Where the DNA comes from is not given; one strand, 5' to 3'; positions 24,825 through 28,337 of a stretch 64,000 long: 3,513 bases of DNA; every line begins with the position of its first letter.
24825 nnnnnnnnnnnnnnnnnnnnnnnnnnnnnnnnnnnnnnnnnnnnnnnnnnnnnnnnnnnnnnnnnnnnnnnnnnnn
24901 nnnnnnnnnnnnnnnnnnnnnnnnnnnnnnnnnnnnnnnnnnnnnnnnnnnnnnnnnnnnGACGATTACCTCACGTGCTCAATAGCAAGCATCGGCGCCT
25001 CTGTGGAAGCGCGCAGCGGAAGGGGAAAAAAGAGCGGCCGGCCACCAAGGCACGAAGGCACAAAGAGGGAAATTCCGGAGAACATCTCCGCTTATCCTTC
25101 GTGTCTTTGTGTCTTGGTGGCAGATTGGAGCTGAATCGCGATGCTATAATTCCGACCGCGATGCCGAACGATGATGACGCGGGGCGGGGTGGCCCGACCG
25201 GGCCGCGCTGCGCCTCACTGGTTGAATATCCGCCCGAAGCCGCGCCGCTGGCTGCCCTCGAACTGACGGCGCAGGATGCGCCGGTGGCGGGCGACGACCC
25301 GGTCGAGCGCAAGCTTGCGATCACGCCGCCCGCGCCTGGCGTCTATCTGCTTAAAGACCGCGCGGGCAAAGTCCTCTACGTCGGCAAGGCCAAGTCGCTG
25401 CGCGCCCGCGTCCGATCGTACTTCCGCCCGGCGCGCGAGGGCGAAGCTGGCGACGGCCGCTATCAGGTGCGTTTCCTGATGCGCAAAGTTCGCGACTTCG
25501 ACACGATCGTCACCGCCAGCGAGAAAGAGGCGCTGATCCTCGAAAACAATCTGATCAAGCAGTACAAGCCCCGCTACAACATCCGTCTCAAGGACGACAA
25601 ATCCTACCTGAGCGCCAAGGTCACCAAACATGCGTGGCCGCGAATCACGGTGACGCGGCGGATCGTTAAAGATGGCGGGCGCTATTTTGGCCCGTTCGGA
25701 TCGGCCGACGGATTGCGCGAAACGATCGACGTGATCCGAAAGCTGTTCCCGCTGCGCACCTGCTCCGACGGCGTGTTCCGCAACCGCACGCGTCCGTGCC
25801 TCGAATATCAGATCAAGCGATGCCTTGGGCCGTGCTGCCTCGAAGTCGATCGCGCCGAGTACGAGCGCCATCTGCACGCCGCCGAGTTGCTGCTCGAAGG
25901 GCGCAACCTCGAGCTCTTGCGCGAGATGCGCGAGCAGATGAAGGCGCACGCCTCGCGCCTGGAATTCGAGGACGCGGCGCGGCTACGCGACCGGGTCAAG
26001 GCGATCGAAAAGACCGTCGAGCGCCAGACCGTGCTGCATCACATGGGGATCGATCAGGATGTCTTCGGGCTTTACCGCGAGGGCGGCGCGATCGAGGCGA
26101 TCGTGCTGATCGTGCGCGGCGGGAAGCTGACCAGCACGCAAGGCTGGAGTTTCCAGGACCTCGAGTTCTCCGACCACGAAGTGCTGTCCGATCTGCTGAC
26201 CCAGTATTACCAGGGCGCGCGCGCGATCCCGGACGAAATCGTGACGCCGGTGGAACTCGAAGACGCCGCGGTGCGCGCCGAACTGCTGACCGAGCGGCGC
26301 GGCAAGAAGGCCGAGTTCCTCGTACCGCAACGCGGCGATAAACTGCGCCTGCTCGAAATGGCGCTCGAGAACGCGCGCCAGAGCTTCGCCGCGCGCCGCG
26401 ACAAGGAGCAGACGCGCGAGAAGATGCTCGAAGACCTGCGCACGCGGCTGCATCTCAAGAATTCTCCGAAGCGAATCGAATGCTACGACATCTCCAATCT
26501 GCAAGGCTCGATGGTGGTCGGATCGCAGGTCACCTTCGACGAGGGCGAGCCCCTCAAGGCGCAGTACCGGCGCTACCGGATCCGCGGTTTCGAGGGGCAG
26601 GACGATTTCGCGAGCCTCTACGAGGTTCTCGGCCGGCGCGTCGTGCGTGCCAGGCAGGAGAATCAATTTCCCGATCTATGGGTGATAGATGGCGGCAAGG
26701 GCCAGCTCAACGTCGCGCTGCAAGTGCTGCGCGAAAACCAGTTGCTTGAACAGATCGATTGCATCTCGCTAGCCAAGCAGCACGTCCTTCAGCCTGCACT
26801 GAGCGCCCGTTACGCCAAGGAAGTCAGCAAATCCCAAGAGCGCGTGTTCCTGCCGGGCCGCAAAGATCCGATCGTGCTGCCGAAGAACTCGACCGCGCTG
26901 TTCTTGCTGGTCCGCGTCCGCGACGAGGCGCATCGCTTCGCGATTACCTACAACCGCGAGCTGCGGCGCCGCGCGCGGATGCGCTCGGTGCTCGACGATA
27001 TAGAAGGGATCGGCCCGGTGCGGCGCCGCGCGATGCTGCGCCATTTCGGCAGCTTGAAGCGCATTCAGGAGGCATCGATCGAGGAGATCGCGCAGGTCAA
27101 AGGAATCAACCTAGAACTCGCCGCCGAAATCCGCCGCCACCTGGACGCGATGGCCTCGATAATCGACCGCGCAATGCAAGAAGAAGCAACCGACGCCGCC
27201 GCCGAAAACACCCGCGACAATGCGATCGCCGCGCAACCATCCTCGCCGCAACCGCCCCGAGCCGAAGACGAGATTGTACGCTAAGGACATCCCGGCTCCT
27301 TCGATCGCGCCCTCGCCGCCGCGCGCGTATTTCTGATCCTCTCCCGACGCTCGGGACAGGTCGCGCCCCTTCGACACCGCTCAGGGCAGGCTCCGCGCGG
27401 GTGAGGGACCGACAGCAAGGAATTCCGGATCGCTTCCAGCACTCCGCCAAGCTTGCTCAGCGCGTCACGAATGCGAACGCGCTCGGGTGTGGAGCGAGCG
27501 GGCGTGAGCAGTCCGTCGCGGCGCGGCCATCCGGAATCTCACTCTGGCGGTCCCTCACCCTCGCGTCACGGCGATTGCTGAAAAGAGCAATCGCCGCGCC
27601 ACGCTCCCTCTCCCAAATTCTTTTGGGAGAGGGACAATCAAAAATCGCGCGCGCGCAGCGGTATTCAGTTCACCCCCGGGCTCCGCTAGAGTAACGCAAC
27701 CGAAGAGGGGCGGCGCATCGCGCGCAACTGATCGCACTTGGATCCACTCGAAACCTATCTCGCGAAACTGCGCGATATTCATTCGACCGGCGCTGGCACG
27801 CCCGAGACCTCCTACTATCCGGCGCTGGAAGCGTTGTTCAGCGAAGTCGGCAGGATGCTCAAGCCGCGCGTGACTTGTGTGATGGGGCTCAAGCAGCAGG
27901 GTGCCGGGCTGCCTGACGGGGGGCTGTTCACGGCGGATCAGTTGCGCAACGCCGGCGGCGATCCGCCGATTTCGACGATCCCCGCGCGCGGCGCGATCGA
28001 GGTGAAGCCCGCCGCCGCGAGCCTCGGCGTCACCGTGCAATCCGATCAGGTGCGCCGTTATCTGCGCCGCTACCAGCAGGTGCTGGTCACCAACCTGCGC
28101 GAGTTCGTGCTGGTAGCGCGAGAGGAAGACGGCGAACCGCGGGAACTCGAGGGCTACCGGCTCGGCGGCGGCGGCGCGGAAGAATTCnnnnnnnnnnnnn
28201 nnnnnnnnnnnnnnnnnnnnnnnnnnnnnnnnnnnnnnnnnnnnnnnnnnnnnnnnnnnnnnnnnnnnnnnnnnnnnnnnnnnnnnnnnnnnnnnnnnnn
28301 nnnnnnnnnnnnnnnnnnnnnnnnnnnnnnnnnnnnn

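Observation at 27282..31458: Solitary single-chain RM-like enzyme bracketed by direct repeats in the uvrC-icd spacer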

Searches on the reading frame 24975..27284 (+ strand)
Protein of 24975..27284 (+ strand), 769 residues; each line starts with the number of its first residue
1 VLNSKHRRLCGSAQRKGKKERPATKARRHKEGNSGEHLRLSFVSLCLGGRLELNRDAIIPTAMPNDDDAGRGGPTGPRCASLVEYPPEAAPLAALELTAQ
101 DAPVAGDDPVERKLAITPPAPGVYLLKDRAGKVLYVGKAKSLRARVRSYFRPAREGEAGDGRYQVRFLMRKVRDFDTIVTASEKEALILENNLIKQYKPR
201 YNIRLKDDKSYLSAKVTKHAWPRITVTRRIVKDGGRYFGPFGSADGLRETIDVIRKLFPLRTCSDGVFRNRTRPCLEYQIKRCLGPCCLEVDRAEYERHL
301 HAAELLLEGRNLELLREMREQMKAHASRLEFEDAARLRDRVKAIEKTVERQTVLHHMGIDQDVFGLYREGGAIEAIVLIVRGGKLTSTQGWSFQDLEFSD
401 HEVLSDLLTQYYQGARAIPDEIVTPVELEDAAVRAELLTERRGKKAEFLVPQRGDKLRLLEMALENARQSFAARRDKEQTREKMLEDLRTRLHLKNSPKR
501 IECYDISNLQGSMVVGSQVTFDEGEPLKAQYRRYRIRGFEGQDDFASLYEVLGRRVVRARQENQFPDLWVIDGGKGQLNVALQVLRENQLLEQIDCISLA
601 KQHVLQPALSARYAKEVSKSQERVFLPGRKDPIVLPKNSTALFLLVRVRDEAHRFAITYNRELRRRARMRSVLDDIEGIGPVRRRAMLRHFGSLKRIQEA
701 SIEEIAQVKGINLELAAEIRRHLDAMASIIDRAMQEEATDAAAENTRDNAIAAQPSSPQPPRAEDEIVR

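Call 7: search_protein_families(library=pfam, proteins=[window:24975-27284:+], max_evalue=0.01)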
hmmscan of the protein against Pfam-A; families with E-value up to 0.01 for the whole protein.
window:24975-27284:+ (769 aa): 7 families
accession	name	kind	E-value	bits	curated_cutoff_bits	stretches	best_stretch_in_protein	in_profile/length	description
PF08459.17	UvrC_RNaseH_dom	-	5.6e-53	179.5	22.3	1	491-657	3-159/159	UvrC RNAse H endonuclease domain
PF22920.2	UvrC_RNaseH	-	2.3e-30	105.3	24.3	1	360-473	1-115/116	UvrC Ribonuclease H-like domain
PF14520.12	HHH_5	-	8.2e-10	39.5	27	1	673-723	4-55/57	Helix-hairpin-helix domain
PF01541.30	GIY-YIG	-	2.3e-08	34.6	22.6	1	121-202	2-78/78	GIY-YIG catalytic domain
PF02151.25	UVR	-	2.7e-08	33.7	21.5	1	313-346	2-35/36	UvrB/uvrC motif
PF12826.13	HHH_2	-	4.5e-06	27.2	27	1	677-724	9-56/64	Helix-hairpin-helix motif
PF00633.29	HHH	-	0.0063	16.8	24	0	693-711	1-19/30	Helix-hairpin-helix motif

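Call 9: search_protein_families(library=ncbifam, proteins=[window:24975-27284:+], max_evalue=0.01)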
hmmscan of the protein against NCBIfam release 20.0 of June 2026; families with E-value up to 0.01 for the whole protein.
window:24975-27284:+ (769 aa): 23 families
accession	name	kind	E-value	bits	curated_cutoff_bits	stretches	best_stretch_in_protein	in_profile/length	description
TIGR00194.1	uvrC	equivalog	9e-179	595.8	285.45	1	112-704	3-574/574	excinuclease ABC subunit UvrC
NF001824.0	PRK00558.1-5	equivalog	8.7e-150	500.2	451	1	118-726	15-647/652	excinuclease ABC subunit UvrC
NF011260.0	PRK14666.1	equivalog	6.5e-145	484.6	649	2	113-430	5-319/698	excinuclease ABC subunit C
NF011263.0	PRK14669.1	equivalog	1.6e-144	482.8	1108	1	112-726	5-605/624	excinuclease ABC subunit C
NF011261.0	PRK14667.1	equivalog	4.2e-123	411.8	818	1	114-724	10-566/567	excinuclease ABC subunit C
NF011262.0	PRK14668.1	equivalog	2.6e-114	382.7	544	1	110-723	6-577/577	excinuclease ABC subunit C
NF011264.0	PRK14670.1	equivalog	5.1e-108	361.9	1021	1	113-722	11-588/602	excinuclease ABC subunit C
NF011266.0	PRK14672.1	equivalog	3.9e-97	326.3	1504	2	117-421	18-311/691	excinuclease ABC subunit C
NF005906.0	PRK07883.1-4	equivalog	1.4e-63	215.1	495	1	115-445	210-533/563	DEDD exonuclease domain-containing protein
NF005907.0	PRK07883.1-5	equivalog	6.9e-51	173.3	454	1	96-388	205-494/584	DEDD exonuclease domain-containing protein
NF005905.0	PRK07883.1-3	equivalog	5.2e-42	144.2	508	1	97-386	202-484/581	DEDD exonuclease domain-containing protein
NF005904.0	PRK07883.1-2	equivalog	1.4e-28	99.6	969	1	118-386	230-493/584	DEDD exonuclease domain-containing protein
NF005903.0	PRK07883.1-1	equivalog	2.5e-27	95.6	1038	1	110-367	237-487/642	DEDD exonuclease domain-containing protein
NF007833.0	PRK10545.1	equivalog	3.7e-17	62.4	367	1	113-303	27-209/289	excinuclease Cho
NF010337.0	PRK13766.1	equivalog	1.3e-06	26.8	610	1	664-723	716-775/781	Hef nuclease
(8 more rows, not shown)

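Call 17: find_related_loci(query=window:25302-27284:+, collection=genome_contigs, flank=10000)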
Query window:25302-27284:+ (660 aa) in genome_contigs; peptide patterns used: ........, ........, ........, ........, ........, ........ (x = any residue, [..] = any of these).
599 stretches matched a pattern (row limit reached: there are more); 582 encode a relative of the query (tblastn E <= 1e-3); the best 80 are kept; 80 distinct loci.
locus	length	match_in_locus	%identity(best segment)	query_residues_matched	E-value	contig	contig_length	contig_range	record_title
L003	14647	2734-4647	82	3-647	0e+0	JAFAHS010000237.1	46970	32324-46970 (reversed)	MAG: Deltaproteobacteria bacterium isolate CP_BE_BS_27 BE_BS_k147_3966765, whole genome shotgun sequence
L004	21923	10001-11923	80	1-650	0e+0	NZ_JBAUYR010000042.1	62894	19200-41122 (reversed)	MAG: Candidatus Binatus sp. isolate MFD06940_ilm_asm_bin44 k127_269843, whole genome shotgun sequence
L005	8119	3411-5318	80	1-645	0e+0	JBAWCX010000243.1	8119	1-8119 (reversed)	MAG: Candidatus Binatus sp. isolate MFD09556_ilm_asm_bin15 k127_87834, whole genome shotgun sequence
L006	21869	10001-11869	81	1-635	0e+0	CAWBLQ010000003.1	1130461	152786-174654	MAG: Candidatus Binataceae bacterium isolate MFD02248.bin.1.59 genome assembly, contig: contig_20764, whole genome shotg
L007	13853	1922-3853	79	1-647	0e+0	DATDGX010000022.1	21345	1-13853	MAG TPA_asm: Candidatus Binataceae bacterium isolate SMAG_U263 k141_451259, whole genome shotgun sequence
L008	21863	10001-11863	81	1-633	0e+0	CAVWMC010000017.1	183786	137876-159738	MAG: uncultured delta proteobacterium isolate MFD04463.bin.1.288 genome assembly, contig: contig_90303, whole genome sho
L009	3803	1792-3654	81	1-633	0e+0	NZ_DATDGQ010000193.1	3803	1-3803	MAG: Candidatus Binatus sp. isolate SMAG_U256 k141_153297, whole genome shotgun sequence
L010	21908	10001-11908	79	1-645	0e+0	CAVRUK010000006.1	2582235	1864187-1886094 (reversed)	MAG: uncultured delta proteobacterium isolate MFD02248.bin.1.51 genome assembly, contig: contig_9513, whole genome shotg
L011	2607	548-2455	79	1-645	0e+0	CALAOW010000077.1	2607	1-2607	MAG TPA_asm: uncultured proteobacterium isolate ERR1035437_bin.86_CONCOCT_v1.1_MAG genome assembly, contig: ERZ1756482.8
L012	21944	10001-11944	78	1-660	0e+0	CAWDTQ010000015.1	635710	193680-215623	MAG: uncultured delta proteobacterium isolate MFD05377.bin.2.158 genome assembly, contig: contig_70185, whole genome sho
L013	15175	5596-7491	94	1-636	0e+0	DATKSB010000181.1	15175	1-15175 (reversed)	MAG TPA_asm: Candidatus Binataceae bacterium isolate SMAG_U14043 k141_685883, whole genome shotgun sequence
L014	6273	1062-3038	76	1-655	0e+0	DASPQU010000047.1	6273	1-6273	MAG TPA_asm: Candidatus Binataceae bacterium isolate SMAG_U12207 k141_1258841, whole genome shotgun sequence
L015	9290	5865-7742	77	1-635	0e+0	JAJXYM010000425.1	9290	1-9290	MAG: Deltaproteobacteria bacterium isolate BP6.bin86 NODE_13720_length_9290_cov_1.700098, whole genome shotgun sequence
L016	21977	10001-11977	76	4-657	0e+0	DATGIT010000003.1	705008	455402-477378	MAG TPA_asm: Candidatus Binataceae bacterium isolate SMAG_U9814 k141_628675, whole genome shotgun sequence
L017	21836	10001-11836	80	3-623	0e+0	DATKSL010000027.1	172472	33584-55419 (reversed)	MAG TPA_asm: Candidatus Binataceae bacterium isolate SMAG_U14053 k141_977441, whole genome shotgun sequence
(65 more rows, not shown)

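Call 47: find_related_loci(query=window:25302-27284:+, collection=metagenome_contigs, flank=8000)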
Query window:25302-27284:+ (660 aa) in metagenome_contigs; peptide patterns used: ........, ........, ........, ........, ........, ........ (x = any residue, [..] = any of these).
600 stretches matched a pattern (row limit reached: there are more); 575 encode a relative of the query (tblastn E <= 1e-3); the best 80 are kept; 80 distinct loci.
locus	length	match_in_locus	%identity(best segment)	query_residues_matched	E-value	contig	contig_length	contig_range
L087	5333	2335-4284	80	1-656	0e+0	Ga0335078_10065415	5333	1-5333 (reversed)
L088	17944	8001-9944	79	1-660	0e+0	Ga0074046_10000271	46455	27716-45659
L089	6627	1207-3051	85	3-623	0e+0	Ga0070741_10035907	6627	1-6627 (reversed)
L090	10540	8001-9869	81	1-635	0e+0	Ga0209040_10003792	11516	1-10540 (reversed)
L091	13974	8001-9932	78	1-656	0e+0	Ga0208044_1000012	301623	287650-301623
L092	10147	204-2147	78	1-660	0e+0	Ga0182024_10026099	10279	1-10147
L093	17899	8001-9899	79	1-645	0e+0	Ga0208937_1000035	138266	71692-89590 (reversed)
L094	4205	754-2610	80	1-631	0e+0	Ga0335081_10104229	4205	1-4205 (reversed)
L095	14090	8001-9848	78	4-631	0e+0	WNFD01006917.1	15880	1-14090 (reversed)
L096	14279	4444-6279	80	3-623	0e+0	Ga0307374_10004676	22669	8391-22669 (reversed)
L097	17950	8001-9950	75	1-652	0e+0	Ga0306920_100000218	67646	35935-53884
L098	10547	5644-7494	80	3-631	0e+0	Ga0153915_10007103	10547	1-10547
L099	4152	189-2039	78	3-631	0e+0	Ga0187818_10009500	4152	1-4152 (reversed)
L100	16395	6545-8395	77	1-621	0e+0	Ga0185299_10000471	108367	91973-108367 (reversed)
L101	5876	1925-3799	77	1-622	0e+0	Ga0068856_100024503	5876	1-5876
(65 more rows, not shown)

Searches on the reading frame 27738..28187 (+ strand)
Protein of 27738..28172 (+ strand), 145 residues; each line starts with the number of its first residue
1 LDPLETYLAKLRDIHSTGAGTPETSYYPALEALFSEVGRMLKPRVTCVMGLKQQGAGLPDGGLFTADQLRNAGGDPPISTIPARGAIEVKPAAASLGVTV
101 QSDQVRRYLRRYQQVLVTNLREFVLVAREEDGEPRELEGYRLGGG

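Call 46: search_protein_representatives(protein=window:27738-28172:+)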
Query: 145 residues. Proteins with E-value up to 0.001 (for the whole library): 1354; up to 1e-10: 722; up to 1e-30: 68. The best 150 are listed.
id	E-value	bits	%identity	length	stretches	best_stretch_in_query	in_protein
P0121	6.2e-44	165.7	58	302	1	1-143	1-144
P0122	8.0e-41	155.6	55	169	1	2-143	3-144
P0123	2.3e-40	154.1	56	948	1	1-143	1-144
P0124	2.7e-40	153.9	54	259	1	2-143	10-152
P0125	6.3e-40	152.7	59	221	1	2-142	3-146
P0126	9.2e-40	152.2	54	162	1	4-143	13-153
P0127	1.5e-39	151.5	60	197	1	2-131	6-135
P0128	3.1e-39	150.5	58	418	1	1-143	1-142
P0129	6.8e-39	149.4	55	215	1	1-143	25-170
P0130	7.0e-39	149.4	57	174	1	2-135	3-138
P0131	3.5e-38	147.1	55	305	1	4-143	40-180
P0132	4.8e-38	146.6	54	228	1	4-143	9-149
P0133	8.7e-38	145.8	54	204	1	1-143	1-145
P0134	2.4e-37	144.4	51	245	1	1-143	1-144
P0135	2.9e-37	144.1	53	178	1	3-143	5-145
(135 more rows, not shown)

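Call 51: search_solved_structures(query=A2, max_evalue=10, show_alignments=4)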
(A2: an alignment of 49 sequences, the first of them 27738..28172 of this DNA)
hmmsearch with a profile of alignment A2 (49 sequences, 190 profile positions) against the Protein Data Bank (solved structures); distinct sequences matched with E-value up to 10: 0.

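Call 60: predict_structure(alignment_id=A3)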
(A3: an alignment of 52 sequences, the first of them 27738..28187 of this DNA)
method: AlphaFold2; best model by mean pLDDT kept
length: 150 residues; sequences in the alignment: 52
mean_pLDDT: 88.0   pTM: 0.84
mean pLDDT of the five models: 88.0, 87.9, 87.8, 87.6, 86.9
residues with pLDDT >= 90: 97; 70-90: 39; 50-70: 14; < 50: 0
segments of 3 or more residues with pLDDT < 50: none
pLDDT, mean of each block of 10 residues (from residue 1): 89 82 89 93 92 71 89 70 93 92 94 95 95 94 83
secondary structure, 60 per line:
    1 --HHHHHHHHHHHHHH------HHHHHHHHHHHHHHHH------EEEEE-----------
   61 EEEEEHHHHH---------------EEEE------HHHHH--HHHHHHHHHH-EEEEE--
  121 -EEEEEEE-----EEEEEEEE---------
elements in order: H3-16 H23-38 E45-49 E61-65 H66-70 E86-89 H96-100 H103-112 E114-118 E122-128 E134-141

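Call 64: fold_search(model_id=the predicted structure, library=pdb)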
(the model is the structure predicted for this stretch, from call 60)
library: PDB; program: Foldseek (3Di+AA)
matches with E <= 10: 521; with E <= 0.001: 6
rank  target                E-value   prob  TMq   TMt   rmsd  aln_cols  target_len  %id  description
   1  7lo5_B                7.1e-06  1.00  0.61  0.11   4.0       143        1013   21  cryoEM structure DrdV-DNA complex (released 2021-03-17)
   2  7lo5_A                9.9e-06  1.00  0.60  0.10   4.3       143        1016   20  cryoEM structure DrdV-DNA complex (released 2021-03-17)
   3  7lo5_D                1.8e-05  1.00  0.62  0.11   4.7       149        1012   21  cryoEM structure DrdV-DNA complex (released 2021-03-17)
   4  7lvv_B                4.8e-05  1.00  0.60  0.11   5.5       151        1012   21  cryoEM structure DrdV-DNA complex (released 2021-03-17)
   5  7lvv_D                1.5e-04  1.00  0.59  0.60   4.9       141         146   23  cryoEM structure DrdV-DNA complex (released 2021-03-17)
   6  7lvv_C                1.9e-04  1.00  0.64  0.67   3.7       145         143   19  cryoEM structure DrdV-DNA complex (released 2021-03-17)
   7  3s1s                  1.2e-01  0.77  0.42  0.09   4.2       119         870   15  Characterization and crystal structure of the type IIG restriction endonuclease BpuSI (released 2011-07-13)
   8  5lda_A                1.4e-01  0.80  0.25  0.29   3.3        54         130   13  Structure of deubiquitinating enzyme homolog (Pyrococcus furiosus JAMM1) in complex with ubiquitin-like SAMP2. (released 2017-06-21)
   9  6thc_C                2.2e-01  0.08  0.19  0.15   9.9        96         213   17  Crystal structure of Mycobacterium smegmatis CoaB in complex with CTP and (4-hydroxyphenyl)(2,3,4-trihydroxyphenyl)met (released 2020-11-25)
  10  5kew_E                2.5e-01  0.30  0.22  0.34  10.9        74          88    8  Vibrio parahaemolyticus VtrA/VtrC complex bound to the bile salt taurodeoxycholate (released 2016-07-20)
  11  9w2k_B                4.3e-01  0.12  0.29  0.14  11.1       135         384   11  Structural basis of substrate promiscuity in the archaeal RNA-splicing endonuclease from Candidatus Micrarchaeum acidi (released 2025-09-10)
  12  6xb3_O                5.2e-01  0.08  0.19  0.14   8.7        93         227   17  Structure of AcNPV poxin in post-reactive state with Gp[2'-5']Ap[3'] (released 2020-11-25)
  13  5int_B                6.3e-01  0.06  0.16  0.13  10.6        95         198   12  Crystal structure of the C-terminal Domain of Coenzyme A biosynthesis bifunctional protein CoaBC (released 2016-04-06)
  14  4g6h_A                6.3e-01  0.04  0.17  0.08  14.4       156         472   13  Crystal structure of NDH with NADH (released 2012-10-24)
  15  3h1t                  7.2e-01  0.35  0.33  0.11   4.8        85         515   19  The fragment structure of a putative HsdR subunit of a type I restriction enzyme from Vibrio vulnificus YJ016 (released 2009-10-20)
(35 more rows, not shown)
